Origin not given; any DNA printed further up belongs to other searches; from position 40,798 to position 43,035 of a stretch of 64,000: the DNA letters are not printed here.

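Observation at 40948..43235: Pectate-lyase-fold beta-helix protein (depolymerase/tailspike-like) in the head-gene region, plus a stand-alone duplicate of its N-terminal domain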

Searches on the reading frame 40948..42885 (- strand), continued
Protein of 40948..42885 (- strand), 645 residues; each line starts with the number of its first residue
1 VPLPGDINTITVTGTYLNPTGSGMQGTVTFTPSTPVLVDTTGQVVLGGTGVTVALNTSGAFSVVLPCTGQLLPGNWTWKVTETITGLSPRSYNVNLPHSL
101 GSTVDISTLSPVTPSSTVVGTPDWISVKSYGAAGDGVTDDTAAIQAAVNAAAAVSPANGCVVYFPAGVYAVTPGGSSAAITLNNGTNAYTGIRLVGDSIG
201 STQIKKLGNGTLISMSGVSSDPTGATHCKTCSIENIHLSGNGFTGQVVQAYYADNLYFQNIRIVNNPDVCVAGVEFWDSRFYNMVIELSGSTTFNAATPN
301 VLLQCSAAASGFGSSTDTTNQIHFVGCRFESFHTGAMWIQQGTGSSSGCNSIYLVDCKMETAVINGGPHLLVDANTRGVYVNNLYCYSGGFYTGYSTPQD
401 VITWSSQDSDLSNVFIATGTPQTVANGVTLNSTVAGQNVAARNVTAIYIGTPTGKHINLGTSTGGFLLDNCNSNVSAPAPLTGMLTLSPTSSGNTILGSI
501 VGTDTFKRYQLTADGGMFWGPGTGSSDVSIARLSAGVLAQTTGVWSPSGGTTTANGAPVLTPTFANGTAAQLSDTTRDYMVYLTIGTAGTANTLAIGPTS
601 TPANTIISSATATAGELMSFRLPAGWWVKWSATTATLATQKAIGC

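Call 25: get_annotated_region(hit=H3, flank=7000)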
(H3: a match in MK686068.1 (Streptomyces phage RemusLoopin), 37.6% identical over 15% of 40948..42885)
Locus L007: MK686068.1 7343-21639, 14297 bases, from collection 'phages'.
description: Streptomyces phage RemusLoopin, complete genome.
organism: Streptomyces phage RemusLoopin (NCBI taxid 2562346)
taxonomy: Viruses; Duplodnaviria; Heunggongvirae; Uroviricota; Caudoviricetes
host: Streptomyces mirabilis NRRL B-2400; source: soil; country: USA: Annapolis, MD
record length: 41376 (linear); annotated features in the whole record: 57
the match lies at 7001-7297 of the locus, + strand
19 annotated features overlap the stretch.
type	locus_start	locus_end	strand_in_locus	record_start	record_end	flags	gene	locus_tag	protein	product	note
CDS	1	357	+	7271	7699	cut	9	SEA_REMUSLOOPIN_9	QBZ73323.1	minor tail protein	-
CDS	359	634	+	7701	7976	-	10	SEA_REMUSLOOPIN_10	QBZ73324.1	tail assembly chaperone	-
CDS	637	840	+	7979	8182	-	11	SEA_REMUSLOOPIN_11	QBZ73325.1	tail assembly chaperone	-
CDS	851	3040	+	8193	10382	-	12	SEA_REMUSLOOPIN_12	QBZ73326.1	tape measure protein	-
CDS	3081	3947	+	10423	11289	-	13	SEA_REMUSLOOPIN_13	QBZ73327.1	minor tail protein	-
CDS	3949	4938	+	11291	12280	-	14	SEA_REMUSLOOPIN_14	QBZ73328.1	minor tail protein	-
CDS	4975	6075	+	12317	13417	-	15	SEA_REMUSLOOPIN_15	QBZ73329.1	minor tail protein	-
CDS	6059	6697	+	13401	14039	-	16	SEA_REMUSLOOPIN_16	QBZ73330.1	minor tail protein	-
CDS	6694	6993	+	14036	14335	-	17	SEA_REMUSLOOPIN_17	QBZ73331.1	hypothetical protein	-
CDS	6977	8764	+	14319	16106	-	18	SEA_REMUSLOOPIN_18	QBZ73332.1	minor tail protein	-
CDS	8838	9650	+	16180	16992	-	19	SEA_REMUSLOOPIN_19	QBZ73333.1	endolysin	-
CDS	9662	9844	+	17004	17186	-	20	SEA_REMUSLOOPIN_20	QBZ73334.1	hypothetical protein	-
CDS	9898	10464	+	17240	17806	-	21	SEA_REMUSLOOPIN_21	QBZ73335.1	deoxynucleoside monophosphate kinase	-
CDS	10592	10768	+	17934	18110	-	22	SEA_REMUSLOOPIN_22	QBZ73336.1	hypothetical protein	-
CDS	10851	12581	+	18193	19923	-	23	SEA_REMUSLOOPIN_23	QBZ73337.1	hypothetical protein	-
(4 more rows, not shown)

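Call 31: predict_structure(alignment_id=A1)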
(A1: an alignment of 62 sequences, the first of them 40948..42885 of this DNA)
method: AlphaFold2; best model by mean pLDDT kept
length: 645 residues; sequences in the alignment: 62
mean_pLDDT: 83.3   pTM: 0.61
mean pLDDT of the five models: 83.3, 81.9, 81.8, 80.8, 79.8
residues with pLDDT >= 90: 339; 70-90: 188; 50-70: 66; < 50: 52
segments of 3 or more residues with pLDDT < 50: 1-5, 39-41, 108-122, 479-489, 548-558
pLDDT, mean of each block of 10 residues (from residue 1): 48 74 85 58 57 87 71 63 80 68 54 33 78 95 96 83 95 90 93 92 97 96 92 97 97 97 97 97 96 93 96 94 98 95 88 98 93 94 97 93 91 95 91 85 92 88 83 67 42 60 68 81 79 79 60 46 86 85 92 94 91 92 92 91 77
secondary structure, 60 per line:
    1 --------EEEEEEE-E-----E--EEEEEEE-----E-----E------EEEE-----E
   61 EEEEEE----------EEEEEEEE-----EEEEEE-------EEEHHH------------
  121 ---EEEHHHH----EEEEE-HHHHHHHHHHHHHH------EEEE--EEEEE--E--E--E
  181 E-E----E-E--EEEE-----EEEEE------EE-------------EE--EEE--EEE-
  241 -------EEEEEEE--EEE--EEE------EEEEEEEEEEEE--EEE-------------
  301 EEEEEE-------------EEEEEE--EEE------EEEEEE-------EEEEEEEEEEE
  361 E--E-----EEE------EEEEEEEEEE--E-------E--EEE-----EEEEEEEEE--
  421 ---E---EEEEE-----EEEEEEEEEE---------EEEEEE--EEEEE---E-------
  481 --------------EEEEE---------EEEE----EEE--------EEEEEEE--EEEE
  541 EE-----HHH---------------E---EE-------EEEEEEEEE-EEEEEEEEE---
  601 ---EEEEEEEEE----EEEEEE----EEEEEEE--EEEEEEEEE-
elements in order: E9-15 E26-32 E51-54 E60-66 E77-84 E90-95 E103-105 E124-126 H127-130 E135-139 H141-154 E161-164 E167-171 E193-196 E202-206 E232-234 E237-239 E248-254 E257-259 E262-264 E271-282 E285-287 E301-306 E320-325 E328-330 E337-342 E350-361 E370-372 E379-388 E402-404 E410-418 E428-432 E438-447 E457-462 E465-469 E495-499 E509-512 E517-519 E528-534 E537-542 E579-587 E589-597 E604-612 E617-622 E627-633 E636-644
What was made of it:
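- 42520..42564 (-): Pro/Ser/Thr-rich linker (aa 108-122), low-confidence region. pLDDT <50 at residues 108-122 (call 31).
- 40948..41418 (-): C-terminal beta-sandwich module (aa 490-645, ends ...AIGC) plus stop codon. Function unknown; carbohydrate binding or trimerisation is a guess. AF2 strands 495-644, pLDDT 85-92 from residue ~560 (call 31).
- On Pectate-lyase-like right-handed beta-helix (Pfam PF12708 Pect-lyase_RHGA_epim; pectin-lyase fold): AF2 model with pLDDT >90 over aa ~130-470 (call 31).
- On Virion-attached phage tailspike / depolymerase receptor-binding protein: Domain 1-107 plus a low-confidence linker at 108-122 (call 31).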

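Call 33: fold_search(model_id=the predicted structure, library=pdb)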
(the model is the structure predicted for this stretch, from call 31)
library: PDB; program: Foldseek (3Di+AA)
matches with E <= 10: 1031; with E <= 0.001: 92
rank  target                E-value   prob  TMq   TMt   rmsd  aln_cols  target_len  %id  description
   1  7chu_A                3.1e-12  1.00  0.42  0.52   8.2       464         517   18  Geobacillus virus E2 - ORF18 (released 2021-04-14)
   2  2pyg_A                1.3e-09  1.00  0.27  0.42  10.8       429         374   16  Azotobacter vinelandii Mannuronan C-5 epimerase AlgE4 A-module (released 2008-05-27)
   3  2pyg_B                1.7e-09  1.00  0.26  0.38  10.1       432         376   15  Azotobacter vinelandii Mannuronan C-5 epimerase AlgE4 A-module (released 2008-05-27)
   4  5lw3                  2.0e-09  1.00  0.28  0.43  11.1       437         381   17  Azotobacter vinelandii Mannuronan C-5 epimerase AlgE6 A-module (released 2017-10-25)
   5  5zru_A                3.1e-09  1.00  0.29  0.31  17.0       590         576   14  Crystal structure of Agl-KA catalytic domain (released 2019-10-23)
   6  2pyh_B                5.7e-09  1.00  0.33  0.51   8.9       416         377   16  Azotobacter vinelandii Mannuronan C-5 epimerase AlgE4 A-module complexed with mannuronan trisaccharide (released 2008-05-27)
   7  7c7d_A                6.5e-09  1.00  0.26  0.30  18.4       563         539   13  Crystal structure of the catalytic unit of thermostable GH87 alpha-1,3-glucanase from Streptomyces thermodiastaticus s (released 2020-11-11)
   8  2uve_B                4.8e-08  1.00  0.21  0.23  17.7       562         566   14  Structure of Yersinia enterocolitica Family 28 Exopolygalacturonase (released 2007-05-08)
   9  2pyh_A                6.0e-08  1.00  0.34  0.53   7.4       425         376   17  Azotobacter vinelandii Mannuronan C-5 epimerase AlgE4 A-module complexed with mannuronan trisaccharide (released 2008-05-27)
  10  8jaz_A                7.9e-08  1.00  0.33  0.43   8.8       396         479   15  Structure of the alginate epimerase/lyase complexed with di-mannuronic acid (released 2024-05-08)
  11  8ja4                  1.5e-07  1.00  0.30  0.40   8.1       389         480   16  Structure of the alginate epimerase/lyase (released 2024-05-08)
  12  9qrm_B                2.2e-07  1.00  0.36  0.40  18.9       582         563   11  X-ray structure of Kp32gp38 in complex with K21 pyr5 (released 2025-09-03)
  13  3gq7                  3.2e-07  1.00  0.31  0.32   9.4       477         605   15  Crystal Structure of the Bacteriophage Phi29 Gene Product 12 N-terminal Fragment (released 2009-05-26)
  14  3gq8                  3.7e-07  1.00  0.30  0.31   9.6       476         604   14  Crystal Structure of the Bacteriophage phi29 gene product 12 N-terminal fragment in complex with 2-(N-cyclohexylamino)et (released 2009-05-26)
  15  6tgf_D                3.7e-07  1.00  0.25  0.24  21.5       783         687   11  Pantoea stewartii WceF is a glycan biofilm modifying enzyme with a bacteriophage tailspike-like parallel beta-helix fo (released 2020-11-25)
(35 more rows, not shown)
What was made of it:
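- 41452..42519 (-): Right-handed parallel beta-helix (aa ~123-478), the putative glycanase module. Foldseek: 7chu E 3e-12, AlgE4/6, GH87, GH28, phi29 gp12, Sf6 and Klebsiella tailspikes (call 33).
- On Pectate-lyase-like right-handed beta-helix (Pfam PF12708 Pect-lyase_RHGA_epim; pectin-lyase fold): There are 92 Foldseek PDB hits at E <=0.001; all of the 50 listed are beta-helix proteins (call 33).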

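Call 34: search_solved_structures(query=A1, max_evalue=0.01)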
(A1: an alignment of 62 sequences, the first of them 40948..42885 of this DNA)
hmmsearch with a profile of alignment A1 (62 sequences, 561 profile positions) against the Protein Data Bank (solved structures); distinct sequences matched with E-value up to 0.01: 24.
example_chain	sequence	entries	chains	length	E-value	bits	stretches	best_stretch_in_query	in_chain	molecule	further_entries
7chu_A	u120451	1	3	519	2.2e-16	62.9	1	17-296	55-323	Putative pectin lyase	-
5lw3_A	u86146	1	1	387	3.2e-16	62.4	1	35-150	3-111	Poly(beta-D-mannuronate) C5 epimerase 6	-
5m5z_A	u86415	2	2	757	2.9e-15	59.2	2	33-79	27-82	Beta-1,3-glucanase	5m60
2pyg_A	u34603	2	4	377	5.7e-15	58.3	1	35-150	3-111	Poly(beta-D-mannuronate) C5 epimerase 4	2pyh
3eqn_A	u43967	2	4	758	6.9e-14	54.7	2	32-79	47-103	Glucan 1,3-beta-glucosidase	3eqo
3zpp_A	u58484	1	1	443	2.2e-13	53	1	30-80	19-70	CELL WALL SURFACE ANCHOR FAMILY PROTEIN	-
8xfq_A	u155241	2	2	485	6.3e-13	51.5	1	35-151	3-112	mannuronan 5-epimerase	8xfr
8ja4_A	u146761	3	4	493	6.5e-13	51.5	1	35-151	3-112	mannuronan 5-epimerase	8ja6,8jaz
4mr0_A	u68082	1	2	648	1.8e-12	50.1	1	31-80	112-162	Plasmin and fibronectin-binding protein A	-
1h80_A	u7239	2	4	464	8.2e-09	38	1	26-77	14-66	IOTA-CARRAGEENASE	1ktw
3lmw_A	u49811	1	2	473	8.2e-09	37.9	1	26-77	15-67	Iota-carrageenase, CgiA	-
5olp_A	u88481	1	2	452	2.9e-08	36.1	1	35-82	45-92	Pectate lyase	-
2vbe_A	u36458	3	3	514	4.9e-06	28.8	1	26-197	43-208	TAILSPIKE-PROTEIN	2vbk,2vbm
4urr_A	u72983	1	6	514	5e-06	28.8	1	26-197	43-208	BIFUNCTIONAL TAIL PROTEIN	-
2uve_A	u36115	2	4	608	6.5e-06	28.4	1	19-77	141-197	EXOPOLYGALACTURONASE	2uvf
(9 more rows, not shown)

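Call 86: find_encoding_contigs(protein=P0016, flank=8000, max_places=1)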
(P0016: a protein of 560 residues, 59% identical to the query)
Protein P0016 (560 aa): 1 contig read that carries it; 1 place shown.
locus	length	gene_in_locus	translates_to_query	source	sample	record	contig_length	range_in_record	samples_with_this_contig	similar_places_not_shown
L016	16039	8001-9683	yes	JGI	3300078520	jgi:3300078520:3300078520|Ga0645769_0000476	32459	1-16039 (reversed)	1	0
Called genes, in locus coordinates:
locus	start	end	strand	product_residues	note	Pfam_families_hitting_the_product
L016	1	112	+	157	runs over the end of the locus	-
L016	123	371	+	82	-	-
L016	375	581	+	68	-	-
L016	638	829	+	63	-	-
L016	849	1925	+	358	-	-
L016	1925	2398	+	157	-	-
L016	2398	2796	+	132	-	-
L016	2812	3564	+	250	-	-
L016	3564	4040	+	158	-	-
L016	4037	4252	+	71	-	-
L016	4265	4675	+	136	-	-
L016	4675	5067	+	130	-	-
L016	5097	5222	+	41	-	-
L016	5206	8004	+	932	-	-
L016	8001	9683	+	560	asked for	PF12708:Pect-lyase_RHGA_epim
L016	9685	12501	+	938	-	-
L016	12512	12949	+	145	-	-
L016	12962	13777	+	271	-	-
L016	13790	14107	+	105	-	-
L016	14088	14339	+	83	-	PF24596:DUF7620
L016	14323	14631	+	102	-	-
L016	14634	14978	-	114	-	-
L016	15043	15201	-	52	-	-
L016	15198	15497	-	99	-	-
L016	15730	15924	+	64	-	-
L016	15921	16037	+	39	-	?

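Call 87: search_protein_families(library=phrogs, proteins=[L016:5206-8004:+, L016:9685-12501:+, L016:849-1925:+, L016:2812-3564:+], max_evalue=0.001)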
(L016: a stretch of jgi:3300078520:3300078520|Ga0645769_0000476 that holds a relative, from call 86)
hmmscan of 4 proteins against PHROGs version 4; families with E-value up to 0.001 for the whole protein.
L016:5206-8004:+ (932 aa): 1 family
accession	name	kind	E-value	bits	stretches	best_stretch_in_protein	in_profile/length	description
phrog_34159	-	unknown function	4.7e-09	36.4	1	659-854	377-569/677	-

L016:9685-12501:+ (938 aa): 2 families
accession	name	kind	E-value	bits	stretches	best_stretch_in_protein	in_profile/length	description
phrog_5313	-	unknown function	2.9e-227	758.4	1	13-937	141-1051/1052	-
phrog_24476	-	other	5.3e-35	121.5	1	658-861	423-627/1066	phosphodiesterase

L016:849-1925:+ (358 aa): 0 families

L016:2812-3564:+ (250 aa): 1 family
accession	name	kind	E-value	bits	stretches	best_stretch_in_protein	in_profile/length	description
phrog_9522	-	tail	7.2e-19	69.1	1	10-238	12-236/241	major tail protein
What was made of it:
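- (7) The same beta-helix plus C-domain (58% identity) with a different N-terminus lies inside a tail module in L016 (calls 86, 87). Homologues with other N-termini sit inside tail modules (calls 86, 87).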

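Call 88: search_solved_structures(query=window:40948-42885:-, max_evalue=0.01, show_alignments=2)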
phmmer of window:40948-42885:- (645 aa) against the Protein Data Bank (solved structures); distinct sequences matched with E-value up to 0.01: 10.
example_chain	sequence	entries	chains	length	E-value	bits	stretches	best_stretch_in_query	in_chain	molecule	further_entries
3eqn_A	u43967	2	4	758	1.9e-10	43.1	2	120-172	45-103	Glucan 1,3-beta-glucosidase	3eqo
5m5z_A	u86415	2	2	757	2.1e-10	42.9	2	126-209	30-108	Beta-1,3-glucanase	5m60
5lw3_A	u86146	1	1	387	1.2e-09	40.4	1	126-241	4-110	Poly(beta-D-mannuronate) C5 epimerase 6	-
7chu_A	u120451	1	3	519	5.2e-09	38.3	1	125-387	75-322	Putative pectin lyase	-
2pyg_A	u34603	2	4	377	1.9e-08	36.4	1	126-224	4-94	Poly(beta-D-mannuronate) C5 epimerase 4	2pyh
8xfq_A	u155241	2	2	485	1.8e-06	29.9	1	126-242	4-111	mannuronan 5-epimerase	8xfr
8ja4_A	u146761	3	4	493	1.9e-06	29.9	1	126-242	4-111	mannuronan 5-epimerase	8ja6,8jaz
3zpp_A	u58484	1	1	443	2e-06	29.8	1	125-172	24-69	CELL WALL SURFACE ANCHOR FAMILY PROTEIN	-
4mr0_A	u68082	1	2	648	3.1e-06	29.1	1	125-172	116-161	Plasmin and fibronectin-binding protein A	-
2uve_A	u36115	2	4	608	0.0047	18.7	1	83-182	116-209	EXOPOLYGALACTURONASE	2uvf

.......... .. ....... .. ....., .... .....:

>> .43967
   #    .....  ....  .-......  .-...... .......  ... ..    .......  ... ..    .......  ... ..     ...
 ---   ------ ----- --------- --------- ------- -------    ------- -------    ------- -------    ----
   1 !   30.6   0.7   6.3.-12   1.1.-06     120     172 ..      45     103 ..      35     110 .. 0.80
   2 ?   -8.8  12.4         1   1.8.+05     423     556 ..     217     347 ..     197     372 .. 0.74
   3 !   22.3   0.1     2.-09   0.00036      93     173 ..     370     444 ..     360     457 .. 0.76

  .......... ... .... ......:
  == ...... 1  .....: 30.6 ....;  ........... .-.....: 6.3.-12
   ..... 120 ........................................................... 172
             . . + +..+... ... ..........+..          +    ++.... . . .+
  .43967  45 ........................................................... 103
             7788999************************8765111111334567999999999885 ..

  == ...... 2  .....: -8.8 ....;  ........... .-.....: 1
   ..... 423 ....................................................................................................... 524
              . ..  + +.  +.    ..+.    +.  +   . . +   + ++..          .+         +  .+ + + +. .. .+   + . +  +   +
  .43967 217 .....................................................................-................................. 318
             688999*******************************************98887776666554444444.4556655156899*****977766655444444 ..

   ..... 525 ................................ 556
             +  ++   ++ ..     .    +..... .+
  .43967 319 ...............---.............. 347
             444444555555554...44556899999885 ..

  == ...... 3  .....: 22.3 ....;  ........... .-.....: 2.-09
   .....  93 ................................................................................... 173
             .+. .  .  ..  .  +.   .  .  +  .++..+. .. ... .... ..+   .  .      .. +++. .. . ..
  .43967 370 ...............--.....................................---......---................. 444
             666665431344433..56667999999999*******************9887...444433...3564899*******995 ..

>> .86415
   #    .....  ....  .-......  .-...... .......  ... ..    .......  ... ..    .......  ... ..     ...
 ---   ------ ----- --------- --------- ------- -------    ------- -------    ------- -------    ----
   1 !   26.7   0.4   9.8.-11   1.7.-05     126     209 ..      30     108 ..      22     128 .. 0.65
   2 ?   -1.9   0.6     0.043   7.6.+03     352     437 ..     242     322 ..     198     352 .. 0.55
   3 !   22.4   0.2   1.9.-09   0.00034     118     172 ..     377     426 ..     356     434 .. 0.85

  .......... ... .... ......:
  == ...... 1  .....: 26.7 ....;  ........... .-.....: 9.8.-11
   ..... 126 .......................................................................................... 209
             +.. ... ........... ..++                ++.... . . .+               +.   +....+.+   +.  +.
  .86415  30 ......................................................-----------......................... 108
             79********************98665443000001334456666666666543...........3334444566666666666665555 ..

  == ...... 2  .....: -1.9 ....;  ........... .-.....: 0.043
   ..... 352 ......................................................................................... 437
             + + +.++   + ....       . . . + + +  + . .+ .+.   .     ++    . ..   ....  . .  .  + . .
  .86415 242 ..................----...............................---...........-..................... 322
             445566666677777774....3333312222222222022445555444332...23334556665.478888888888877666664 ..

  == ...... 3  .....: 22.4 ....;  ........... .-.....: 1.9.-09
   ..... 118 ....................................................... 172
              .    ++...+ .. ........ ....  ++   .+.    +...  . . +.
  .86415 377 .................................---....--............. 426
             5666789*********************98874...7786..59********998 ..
